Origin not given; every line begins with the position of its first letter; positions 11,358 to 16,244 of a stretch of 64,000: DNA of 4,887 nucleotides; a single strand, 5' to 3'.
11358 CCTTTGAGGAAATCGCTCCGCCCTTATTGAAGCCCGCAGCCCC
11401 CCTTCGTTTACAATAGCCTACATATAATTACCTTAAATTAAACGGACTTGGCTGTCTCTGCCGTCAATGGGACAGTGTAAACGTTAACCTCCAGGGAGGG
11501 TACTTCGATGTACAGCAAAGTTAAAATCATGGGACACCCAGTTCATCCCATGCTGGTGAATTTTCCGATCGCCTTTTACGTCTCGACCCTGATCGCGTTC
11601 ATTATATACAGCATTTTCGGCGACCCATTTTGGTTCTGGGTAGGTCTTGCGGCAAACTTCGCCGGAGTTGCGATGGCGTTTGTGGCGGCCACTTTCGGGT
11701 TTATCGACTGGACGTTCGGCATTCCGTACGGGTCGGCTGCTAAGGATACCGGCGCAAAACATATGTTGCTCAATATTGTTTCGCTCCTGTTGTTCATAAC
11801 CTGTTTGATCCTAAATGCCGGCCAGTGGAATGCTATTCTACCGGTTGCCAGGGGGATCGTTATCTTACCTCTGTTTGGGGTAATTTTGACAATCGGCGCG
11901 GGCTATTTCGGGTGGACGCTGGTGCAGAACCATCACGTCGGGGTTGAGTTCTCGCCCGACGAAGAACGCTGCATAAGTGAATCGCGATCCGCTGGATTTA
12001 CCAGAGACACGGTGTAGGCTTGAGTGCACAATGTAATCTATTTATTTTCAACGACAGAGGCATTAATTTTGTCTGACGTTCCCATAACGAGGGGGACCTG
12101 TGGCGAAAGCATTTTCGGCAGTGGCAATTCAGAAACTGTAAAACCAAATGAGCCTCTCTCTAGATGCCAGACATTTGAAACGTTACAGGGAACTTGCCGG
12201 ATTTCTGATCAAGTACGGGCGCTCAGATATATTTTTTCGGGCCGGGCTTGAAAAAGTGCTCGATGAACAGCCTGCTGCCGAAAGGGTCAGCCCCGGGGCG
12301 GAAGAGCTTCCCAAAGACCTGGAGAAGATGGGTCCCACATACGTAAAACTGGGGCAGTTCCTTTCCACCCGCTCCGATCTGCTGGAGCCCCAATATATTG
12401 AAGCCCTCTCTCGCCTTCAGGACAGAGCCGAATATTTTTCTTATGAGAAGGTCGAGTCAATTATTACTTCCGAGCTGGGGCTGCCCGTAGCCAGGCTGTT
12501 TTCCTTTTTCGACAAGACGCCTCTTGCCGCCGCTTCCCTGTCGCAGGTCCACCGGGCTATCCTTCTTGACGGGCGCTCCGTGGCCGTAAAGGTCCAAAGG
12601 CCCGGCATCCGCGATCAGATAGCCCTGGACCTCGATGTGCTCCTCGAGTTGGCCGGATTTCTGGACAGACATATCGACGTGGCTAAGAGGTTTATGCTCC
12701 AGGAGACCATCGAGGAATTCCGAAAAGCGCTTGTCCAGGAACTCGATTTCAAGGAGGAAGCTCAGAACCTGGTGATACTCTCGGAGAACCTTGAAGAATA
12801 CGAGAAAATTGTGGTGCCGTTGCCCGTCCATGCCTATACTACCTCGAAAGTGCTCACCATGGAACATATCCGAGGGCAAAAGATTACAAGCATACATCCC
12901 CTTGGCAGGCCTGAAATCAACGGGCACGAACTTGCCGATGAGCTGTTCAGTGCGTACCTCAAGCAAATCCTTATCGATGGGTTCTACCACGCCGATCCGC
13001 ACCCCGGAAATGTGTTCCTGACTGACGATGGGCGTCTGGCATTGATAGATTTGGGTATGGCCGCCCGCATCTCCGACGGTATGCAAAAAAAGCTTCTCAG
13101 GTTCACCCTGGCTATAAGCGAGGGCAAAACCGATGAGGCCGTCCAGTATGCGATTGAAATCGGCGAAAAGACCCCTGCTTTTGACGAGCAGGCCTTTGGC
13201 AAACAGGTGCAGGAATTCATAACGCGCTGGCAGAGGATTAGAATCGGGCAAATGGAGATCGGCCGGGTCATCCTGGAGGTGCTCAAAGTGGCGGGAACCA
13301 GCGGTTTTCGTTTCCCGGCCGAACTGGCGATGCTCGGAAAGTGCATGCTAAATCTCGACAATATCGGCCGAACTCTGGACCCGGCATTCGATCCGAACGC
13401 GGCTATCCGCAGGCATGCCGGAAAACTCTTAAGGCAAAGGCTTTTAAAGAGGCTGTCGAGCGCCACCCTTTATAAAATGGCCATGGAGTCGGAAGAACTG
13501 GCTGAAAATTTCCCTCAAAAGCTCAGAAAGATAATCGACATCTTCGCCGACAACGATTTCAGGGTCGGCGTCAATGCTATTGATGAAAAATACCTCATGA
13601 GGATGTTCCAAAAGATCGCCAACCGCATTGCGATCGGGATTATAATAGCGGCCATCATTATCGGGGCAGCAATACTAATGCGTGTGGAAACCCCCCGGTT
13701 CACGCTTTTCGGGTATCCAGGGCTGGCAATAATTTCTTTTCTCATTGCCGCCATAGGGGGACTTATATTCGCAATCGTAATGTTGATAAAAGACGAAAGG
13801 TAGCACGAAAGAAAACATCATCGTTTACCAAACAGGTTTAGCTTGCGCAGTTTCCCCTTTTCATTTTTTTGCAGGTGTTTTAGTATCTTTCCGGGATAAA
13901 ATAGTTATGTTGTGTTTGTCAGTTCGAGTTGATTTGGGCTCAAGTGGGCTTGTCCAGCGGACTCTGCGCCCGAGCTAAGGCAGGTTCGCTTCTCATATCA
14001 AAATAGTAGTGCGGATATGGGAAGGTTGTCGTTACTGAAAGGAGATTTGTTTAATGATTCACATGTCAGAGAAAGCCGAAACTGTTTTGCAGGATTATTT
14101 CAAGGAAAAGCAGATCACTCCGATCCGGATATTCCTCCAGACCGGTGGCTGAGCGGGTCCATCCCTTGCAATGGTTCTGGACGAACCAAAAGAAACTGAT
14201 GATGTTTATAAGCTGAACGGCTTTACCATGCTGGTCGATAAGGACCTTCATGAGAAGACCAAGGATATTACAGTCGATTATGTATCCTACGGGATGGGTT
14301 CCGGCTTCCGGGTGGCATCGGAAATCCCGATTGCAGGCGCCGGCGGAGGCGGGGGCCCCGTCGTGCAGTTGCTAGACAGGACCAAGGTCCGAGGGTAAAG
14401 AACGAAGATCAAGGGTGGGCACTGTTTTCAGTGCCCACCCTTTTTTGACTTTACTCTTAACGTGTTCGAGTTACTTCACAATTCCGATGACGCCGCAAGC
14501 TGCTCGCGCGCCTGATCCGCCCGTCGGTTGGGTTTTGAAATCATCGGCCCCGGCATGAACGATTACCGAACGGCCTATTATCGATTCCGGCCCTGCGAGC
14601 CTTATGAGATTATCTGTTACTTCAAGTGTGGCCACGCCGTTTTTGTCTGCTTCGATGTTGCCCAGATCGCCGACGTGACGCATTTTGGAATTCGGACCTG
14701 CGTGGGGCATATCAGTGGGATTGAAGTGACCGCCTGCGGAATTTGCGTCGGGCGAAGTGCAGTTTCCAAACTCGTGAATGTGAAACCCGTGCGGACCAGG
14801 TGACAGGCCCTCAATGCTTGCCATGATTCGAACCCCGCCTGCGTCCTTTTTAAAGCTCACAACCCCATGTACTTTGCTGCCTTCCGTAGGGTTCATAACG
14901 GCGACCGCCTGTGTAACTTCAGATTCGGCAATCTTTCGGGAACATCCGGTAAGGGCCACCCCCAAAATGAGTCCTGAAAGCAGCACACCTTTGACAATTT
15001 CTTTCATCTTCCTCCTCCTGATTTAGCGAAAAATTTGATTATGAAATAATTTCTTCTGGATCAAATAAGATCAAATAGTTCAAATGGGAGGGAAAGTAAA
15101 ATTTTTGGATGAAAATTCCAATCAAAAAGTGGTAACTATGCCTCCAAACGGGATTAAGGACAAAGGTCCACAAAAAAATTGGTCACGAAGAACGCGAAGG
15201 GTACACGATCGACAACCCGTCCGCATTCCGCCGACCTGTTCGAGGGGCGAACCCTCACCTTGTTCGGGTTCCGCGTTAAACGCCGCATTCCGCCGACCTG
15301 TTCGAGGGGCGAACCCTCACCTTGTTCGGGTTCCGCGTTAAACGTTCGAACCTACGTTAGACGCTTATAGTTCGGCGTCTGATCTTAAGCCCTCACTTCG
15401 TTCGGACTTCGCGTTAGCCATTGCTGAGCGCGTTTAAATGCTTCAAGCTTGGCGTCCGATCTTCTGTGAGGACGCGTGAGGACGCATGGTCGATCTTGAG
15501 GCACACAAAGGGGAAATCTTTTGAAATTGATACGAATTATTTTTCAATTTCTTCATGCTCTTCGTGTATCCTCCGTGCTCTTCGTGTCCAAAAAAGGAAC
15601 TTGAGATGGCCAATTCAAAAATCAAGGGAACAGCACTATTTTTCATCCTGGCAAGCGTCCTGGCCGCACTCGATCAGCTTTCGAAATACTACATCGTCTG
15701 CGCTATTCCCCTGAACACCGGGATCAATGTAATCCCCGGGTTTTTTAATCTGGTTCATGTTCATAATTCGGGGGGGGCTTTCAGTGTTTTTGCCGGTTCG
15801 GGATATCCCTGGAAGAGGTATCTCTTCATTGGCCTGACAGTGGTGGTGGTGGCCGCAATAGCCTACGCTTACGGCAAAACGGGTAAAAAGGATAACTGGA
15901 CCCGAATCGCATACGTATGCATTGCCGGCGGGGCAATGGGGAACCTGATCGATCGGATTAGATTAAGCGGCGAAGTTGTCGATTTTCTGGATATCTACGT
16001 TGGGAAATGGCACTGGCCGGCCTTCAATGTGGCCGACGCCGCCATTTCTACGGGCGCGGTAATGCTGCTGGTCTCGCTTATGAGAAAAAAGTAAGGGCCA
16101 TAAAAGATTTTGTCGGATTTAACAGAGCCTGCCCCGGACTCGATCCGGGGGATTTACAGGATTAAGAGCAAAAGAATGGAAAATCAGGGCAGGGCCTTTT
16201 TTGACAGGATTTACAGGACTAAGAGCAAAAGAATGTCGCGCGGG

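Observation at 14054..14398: HesB/IscA-like gene with an in-frame UGA at the conserved Cys position: selenoprotein candidate missed by ORF calling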

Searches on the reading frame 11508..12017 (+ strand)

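Call 24: search_protein_families(library=pfam, proteins=[window:11508-12017:+], max_evalue=0.001)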
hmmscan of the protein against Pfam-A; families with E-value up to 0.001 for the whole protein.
window:11508-12017:+ (169 aa): 1 family
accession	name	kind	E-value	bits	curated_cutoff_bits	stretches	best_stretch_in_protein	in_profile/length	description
PF09990.14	DUF2231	-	2.2e-22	80.1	26.4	1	9-147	1-138/139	Predicted membrane protein (DUF2231)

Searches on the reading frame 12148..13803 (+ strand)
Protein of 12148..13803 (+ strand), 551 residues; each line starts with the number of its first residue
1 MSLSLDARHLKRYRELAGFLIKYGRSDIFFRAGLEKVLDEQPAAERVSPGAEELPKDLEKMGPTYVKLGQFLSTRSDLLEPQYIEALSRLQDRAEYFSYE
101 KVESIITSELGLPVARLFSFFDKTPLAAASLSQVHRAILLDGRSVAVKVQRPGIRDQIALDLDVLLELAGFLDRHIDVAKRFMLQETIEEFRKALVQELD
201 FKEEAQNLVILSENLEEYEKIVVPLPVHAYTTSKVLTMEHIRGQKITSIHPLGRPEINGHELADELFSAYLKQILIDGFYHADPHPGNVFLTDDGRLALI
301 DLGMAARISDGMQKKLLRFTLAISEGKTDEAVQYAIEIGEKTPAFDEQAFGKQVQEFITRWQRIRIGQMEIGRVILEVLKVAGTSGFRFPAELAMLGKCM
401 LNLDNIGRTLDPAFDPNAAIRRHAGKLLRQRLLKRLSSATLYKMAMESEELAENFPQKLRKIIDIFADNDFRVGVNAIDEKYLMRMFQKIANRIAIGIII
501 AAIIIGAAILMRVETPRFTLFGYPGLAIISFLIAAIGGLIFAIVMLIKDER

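Call 24: search_protein_families(library=pfam, proteins=[window:12148-13803:+], max_evalue=0.001)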
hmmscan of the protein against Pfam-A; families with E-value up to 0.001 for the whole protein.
window:12148-13803:+ (551 aa): 3 families
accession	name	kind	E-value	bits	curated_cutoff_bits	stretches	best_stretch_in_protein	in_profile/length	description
PF03109.22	ABC1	-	7.1e-70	235.3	22.9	1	89-334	1-243/244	ABC1 atypical kinase-like domain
PF01636.29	APH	-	1.4e-05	25.4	23.2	1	262-305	150-197/239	Phosphotransferase enzyme family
PF01163.29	RIO1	-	0.00013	22.1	22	1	200-317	54-163/187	RIO domain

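Call 36: find_encoding_contigs(protein=window:12148-13803:+, flank=3000, max_places=8)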
Protein window:12148-13803:+ (551 aa): 2 contigs read that carry it; 2 places shown.
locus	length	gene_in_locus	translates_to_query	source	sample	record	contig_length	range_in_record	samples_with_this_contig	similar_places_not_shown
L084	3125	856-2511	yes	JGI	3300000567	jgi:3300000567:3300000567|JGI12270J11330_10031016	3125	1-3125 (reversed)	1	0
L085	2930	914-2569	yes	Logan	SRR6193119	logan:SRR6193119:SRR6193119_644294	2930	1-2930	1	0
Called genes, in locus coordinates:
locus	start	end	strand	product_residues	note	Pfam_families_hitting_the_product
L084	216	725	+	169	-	PF09990:DUF2231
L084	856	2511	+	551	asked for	PF03109:ABC1, PF01636:APH (faint), PF27536:UbiB_helical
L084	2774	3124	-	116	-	?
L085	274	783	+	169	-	PF09990:DUF2231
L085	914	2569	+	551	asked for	PF03109:ABC1, PF01636:APH (faint), PF27536:UbiB_helical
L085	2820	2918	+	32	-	-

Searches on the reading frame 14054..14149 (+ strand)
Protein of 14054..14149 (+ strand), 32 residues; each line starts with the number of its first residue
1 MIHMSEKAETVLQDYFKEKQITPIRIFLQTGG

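Call 4: search_protein_families(library=pfam, proteins=[window:14054-14149:+], max_evalue=1)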
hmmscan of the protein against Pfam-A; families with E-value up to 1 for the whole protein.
seq(32 aa): 2 families
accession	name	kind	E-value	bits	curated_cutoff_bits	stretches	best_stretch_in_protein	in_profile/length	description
PF09037.16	Sulphotransf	-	0.087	12.8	22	1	2-27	168-193/244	Stf0 sulphotransferase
PF01521.26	Fe-S_biosyn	-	0.12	13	26.3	1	2-32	3-31/110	Iron-sulphur cluster biosynthesis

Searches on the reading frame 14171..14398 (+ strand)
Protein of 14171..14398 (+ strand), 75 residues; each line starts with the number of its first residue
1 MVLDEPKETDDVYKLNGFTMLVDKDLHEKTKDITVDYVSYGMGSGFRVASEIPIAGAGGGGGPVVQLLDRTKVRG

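Call 4: search_protein_families(library=pfam, proteins=[window:14171-14395:+], max_evalue=1)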
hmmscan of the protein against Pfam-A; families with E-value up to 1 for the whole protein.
seq(75 aa): 0 families

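Call 28: search_protein_families(library=ncbifam, proteins=[window:14171-14395:+], max_evalue=1)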
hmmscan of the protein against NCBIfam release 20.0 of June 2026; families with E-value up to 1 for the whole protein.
seq(75 aa): 6 families
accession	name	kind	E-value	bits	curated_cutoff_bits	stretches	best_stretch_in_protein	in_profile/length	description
NF038090.1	IscA_HesB_Se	subfamily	3.4e-15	56.2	85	1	1-60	41-100/101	IscA/HesB family protein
TIGR00049.1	TIGR00049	subfamily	9.8e-05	22.5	58.8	1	4-49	45-90/106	iron-sulfur cluster assembly accessory protein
TIGR02011.1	IscA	equivalog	0.0012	19.1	150.6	1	3-50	43-90/105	iron-sulfur cluster assembly protein IscA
TIGR01911.1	HesB_rel_seleno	subfamily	0.0038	17.8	66.35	1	2-46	45-89/92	HesB-like protein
TIGR01997.1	sufA_proteo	equivalog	0.025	14.7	136.2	1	3-51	45-93/107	Fe-S cluster assembly scaffold SufA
TIGR03341.1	YhgI_GntY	equivalog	0.048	13.4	269.35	1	4-46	46-88/190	Fe-S biogenesis protein NfuA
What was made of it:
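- On HesB-like selenoprotein, NCBIfam NF038090 IscA_HesB_Se: The 75-aa ORF alone scores 56.2 bits and fails (call 28).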

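Call 34: find_encoding_contigs(protein=window:14171-14398:+, flank=3000, max_places=6)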
Protein window:14171-14398:+ (75 aa): no gene with exactly this product is on record in the collection.
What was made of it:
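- Tried and rejected: It is not on record, which fits the tail being unique to this assembly (call 34).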

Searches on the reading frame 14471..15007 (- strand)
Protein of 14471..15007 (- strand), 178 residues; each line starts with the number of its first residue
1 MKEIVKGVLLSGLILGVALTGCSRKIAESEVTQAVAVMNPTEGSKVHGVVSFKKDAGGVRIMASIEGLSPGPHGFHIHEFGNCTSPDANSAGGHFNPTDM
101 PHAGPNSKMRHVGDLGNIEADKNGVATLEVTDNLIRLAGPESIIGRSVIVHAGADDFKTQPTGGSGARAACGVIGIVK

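Call 24: search_protein_families(library=pfam, proteins=[window:14471-15007:-], max_evalue=0.001)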
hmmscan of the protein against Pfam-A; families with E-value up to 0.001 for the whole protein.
window:14471-15007:- (178 aa): 1 family
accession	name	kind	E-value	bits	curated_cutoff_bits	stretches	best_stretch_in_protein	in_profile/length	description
PF00080.25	Sod_Cu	-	2.8e-49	167.4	28.9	1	46-174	1-133/133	Copper/zinc superoxide dismutase (SODC)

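Call 35: find_encoding_contigs(protein=window:14471-15007:-, flank=3000, max_places=8)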
Protein window:14471-15007:- (178 aa): 3 contigs read that carry it; 3 places shown.
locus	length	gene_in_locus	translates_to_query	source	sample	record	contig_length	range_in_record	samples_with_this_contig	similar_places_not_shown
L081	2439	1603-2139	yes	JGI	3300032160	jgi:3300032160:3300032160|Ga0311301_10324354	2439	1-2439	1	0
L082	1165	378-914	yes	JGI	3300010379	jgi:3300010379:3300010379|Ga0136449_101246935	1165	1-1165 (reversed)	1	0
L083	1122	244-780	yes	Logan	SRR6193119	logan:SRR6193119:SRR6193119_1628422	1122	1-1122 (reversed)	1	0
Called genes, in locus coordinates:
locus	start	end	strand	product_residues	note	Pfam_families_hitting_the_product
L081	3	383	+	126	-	?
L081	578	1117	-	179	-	PF01252:Peptidase_A8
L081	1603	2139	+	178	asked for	PF00080:Sod_Cu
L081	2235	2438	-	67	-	?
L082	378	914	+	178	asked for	PF00080:Sod_Cu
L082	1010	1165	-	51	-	?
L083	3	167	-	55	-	?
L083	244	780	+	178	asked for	PF00080:Sod_Cu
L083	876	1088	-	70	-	-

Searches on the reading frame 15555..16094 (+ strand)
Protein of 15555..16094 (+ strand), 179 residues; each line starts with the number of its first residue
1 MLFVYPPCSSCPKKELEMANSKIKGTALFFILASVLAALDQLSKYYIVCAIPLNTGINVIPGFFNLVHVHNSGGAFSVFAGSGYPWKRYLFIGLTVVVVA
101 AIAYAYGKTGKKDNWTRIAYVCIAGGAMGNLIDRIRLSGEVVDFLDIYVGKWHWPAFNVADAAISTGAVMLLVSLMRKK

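Call 24: search_protein_families(library=pfam, proteins=[window:15555-16094:+], max_evalue=0.001)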
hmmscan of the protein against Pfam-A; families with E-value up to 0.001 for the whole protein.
window:15555-16094:+ (179 aa): 1 family
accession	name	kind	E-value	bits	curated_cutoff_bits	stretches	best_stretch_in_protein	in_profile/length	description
PF01252.23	Peptidase_A8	-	1.5e-41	142.3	25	1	33-176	2-141/142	Signal peptidase (SPase) II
